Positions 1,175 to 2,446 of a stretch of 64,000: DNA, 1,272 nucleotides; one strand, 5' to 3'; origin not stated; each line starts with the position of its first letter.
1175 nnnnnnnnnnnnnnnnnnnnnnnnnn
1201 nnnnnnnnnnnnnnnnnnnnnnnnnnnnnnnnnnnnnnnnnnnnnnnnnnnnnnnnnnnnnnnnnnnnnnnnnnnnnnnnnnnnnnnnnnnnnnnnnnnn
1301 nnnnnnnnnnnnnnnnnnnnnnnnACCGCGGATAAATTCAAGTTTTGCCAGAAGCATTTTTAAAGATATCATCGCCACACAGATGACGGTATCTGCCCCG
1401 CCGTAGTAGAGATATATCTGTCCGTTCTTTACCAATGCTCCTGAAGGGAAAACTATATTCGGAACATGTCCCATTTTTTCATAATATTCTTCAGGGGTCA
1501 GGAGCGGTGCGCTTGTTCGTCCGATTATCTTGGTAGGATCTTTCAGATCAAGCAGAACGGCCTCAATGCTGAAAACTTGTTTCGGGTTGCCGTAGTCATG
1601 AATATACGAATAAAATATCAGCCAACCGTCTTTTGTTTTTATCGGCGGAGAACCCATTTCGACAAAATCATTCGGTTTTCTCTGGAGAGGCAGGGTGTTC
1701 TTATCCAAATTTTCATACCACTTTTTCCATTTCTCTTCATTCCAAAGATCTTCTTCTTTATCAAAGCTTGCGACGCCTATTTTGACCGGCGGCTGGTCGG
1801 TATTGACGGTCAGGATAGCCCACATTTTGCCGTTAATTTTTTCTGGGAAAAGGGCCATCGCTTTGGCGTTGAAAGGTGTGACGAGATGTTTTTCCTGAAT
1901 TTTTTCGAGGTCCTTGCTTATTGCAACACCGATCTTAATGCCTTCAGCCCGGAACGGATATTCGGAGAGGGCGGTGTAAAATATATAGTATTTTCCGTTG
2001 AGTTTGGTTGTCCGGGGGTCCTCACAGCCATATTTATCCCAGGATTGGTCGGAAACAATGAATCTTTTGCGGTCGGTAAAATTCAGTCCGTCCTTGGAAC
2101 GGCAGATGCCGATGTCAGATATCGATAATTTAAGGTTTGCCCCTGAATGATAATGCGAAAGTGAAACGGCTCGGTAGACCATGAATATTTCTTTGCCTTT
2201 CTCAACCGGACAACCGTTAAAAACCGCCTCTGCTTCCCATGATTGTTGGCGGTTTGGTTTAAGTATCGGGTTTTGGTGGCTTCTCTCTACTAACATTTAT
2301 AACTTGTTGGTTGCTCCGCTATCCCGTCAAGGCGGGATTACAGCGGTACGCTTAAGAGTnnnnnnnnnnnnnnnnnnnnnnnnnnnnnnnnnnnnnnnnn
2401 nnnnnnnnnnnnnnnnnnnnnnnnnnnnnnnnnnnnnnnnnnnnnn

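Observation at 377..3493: Three GH130 phosphorylase domains in two genes, one as an internal tandem duplication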

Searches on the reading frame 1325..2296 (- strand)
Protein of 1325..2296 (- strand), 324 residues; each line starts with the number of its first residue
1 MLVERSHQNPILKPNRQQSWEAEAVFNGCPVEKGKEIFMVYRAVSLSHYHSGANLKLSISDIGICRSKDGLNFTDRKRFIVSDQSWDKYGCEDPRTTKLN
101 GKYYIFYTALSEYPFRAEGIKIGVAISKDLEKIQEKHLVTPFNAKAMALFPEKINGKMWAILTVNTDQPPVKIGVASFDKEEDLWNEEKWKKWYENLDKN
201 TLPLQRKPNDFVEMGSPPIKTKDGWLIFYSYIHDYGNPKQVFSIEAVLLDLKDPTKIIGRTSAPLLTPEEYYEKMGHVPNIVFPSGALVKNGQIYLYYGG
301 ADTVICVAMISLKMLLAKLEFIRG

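Call 7: search_solved_structures(query=window:1325-2296:-, max_evalue=0.001, show_alignments=3)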
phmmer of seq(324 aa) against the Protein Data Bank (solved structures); distinct sequences matched with E-value up to 0.001: 19.
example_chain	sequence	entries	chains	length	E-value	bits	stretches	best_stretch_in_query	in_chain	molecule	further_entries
9fj8_A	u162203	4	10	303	5.9e-51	176.7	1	4-314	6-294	1,2-beta-oligomannan phosphorylase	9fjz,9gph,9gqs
7fip_A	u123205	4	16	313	1.6e-41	145.7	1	5-311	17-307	Beta-1,2-mannobiose phosphorylase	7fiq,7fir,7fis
5b0p_A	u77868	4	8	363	1.2e-31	113.2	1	52-320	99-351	Lin0857 protein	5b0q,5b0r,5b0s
1vkd_A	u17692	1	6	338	1e-27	100.3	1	63-309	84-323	conserved hypothetical protein TM1225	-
9erg_A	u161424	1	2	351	5.7e-26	94.6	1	51-317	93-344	Uhgb_MS mannoside synthase from an unknown human gut bacterium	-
9eqq_A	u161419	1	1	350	5.7e-26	94.6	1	51-317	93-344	Uhgb_MS mannoside synthase from an unknown human gut bacterium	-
9erh_A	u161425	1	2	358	6.1e-26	94.5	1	51-317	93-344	Uhgb_MS mannoside synthase from an unknown human gut bacterium in complex with 1,2-beta-ma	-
4udk_E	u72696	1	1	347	1.1e-23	87.1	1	67-309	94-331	UHGB_MP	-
4udg_A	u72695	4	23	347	1.1e-23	87.1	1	67-309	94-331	UHGB_MP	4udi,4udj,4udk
5ayd_A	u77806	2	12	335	1.7e-20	76.6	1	66-311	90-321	Beta-1,4-mannooligosaccharide phosphorylase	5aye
4onz_A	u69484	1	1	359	2.3e-19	72.9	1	16-310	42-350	putative glycoside hydrolase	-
3r67_A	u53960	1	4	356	6.9e-18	68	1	14-309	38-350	putative Glycosidase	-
3taw_A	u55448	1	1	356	7.1e-17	64.7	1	18-310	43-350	Hypothetical glycoside hydrolase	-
3qc2_A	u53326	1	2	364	2.3e-14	56.5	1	211-311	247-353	glycosyl hydrolase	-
5a7v_B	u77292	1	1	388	2e-13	53.4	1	18-312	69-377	PUTATIVE GLYCOSIDASE PH117-RELATED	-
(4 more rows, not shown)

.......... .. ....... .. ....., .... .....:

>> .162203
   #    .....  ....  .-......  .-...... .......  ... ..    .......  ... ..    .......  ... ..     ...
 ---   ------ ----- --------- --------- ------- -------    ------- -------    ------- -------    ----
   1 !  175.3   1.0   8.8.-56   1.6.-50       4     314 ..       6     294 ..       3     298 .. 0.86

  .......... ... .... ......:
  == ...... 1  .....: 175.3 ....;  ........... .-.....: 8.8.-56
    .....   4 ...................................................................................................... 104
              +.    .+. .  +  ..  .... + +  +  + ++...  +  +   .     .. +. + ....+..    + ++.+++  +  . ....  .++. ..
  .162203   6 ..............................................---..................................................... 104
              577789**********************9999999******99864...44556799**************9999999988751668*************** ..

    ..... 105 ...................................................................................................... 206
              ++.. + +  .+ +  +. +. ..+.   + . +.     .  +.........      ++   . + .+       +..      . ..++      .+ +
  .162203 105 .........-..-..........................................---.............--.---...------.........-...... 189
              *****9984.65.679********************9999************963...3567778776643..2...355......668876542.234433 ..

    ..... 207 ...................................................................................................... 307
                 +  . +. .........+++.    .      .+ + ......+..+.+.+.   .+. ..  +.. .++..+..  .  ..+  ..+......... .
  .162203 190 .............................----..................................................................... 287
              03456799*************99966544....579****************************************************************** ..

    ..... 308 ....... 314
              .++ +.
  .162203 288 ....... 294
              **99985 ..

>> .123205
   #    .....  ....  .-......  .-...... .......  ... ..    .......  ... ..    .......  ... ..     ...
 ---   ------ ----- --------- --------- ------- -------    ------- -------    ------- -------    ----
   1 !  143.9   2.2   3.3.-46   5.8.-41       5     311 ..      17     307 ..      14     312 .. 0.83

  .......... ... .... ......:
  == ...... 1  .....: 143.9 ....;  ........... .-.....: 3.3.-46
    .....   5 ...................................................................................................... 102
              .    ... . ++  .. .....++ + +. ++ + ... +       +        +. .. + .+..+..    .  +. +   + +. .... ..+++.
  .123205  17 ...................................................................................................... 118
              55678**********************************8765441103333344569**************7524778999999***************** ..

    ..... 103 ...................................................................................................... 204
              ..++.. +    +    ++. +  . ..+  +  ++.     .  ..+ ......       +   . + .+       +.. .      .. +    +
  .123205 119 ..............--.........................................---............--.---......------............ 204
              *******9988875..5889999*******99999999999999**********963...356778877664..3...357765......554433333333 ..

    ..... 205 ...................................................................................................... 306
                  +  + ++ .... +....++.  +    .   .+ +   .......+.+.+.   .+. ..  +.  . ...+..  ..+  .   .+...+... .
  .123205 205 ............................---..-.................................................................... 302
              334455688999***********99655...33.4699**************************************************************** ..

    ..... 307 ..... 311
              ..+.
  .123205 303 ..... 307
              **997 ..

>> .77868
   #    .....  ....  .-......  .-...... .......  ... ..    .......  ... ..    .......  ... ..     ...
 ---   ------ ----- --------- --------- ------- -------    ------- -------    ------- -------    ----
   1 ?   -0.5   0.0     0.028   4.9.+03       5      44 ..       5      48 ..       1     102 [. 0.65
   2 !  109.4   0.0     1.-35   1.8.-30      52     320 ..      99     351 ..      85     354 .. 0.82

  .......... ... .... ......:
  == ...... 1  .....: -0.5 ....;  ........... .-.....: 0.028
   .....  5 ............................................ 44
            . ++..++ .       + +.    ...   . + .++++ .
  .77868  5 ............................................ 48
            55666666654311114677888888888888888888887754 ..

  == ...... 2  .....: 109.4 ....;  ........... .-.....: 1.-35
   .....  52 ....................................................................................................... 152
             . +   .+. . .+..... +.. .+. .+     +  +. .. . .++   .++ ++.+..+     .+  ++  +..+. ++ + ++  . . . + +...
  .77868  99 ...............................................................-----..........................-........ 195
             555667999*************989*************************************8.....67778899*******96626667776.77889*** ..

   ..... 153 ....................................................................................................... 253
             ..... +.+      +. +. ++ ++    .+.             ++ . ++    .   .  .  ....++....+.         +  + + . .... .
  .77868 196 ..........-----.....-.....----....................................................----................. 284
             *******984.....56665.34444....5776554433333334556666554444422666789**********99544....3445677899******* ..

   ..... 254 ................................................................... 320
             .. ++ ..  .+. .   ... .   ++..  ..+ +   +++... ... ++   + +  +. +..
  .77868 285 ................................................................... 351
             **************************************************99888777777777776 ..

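Call 8: search_protein_families(library=ncbifam, proteins=[window:1325-2296:-], max_evalue=0.01)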
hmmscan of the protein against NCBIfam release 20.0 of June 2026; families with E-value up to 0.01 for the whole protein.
seq(324 aa): 4 families
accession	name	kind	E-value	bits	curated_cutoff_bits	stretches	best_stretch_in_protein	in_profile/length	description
NF052550.1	BManbPhaseBMBP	equivalog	8.5e-61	205.9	450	1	3-313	4-292/296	beta-1,2-mannobiose phosphorylase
NF050092.1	BtaManbiosPhlase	equivalog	8.8e-50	169.6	550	1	50-319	97-350/351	BtaManbiosPhlase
NF058598.1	BetMansidBT3780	equivalog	6.1e-28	98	550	1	15-310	52-362/366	beta-1,2-mannosidase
TIGR01322.1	scrB_fam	subfamily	0.0029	16.4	356.4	0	65-110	60-105/447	sucrose-6-phosphate hydrolase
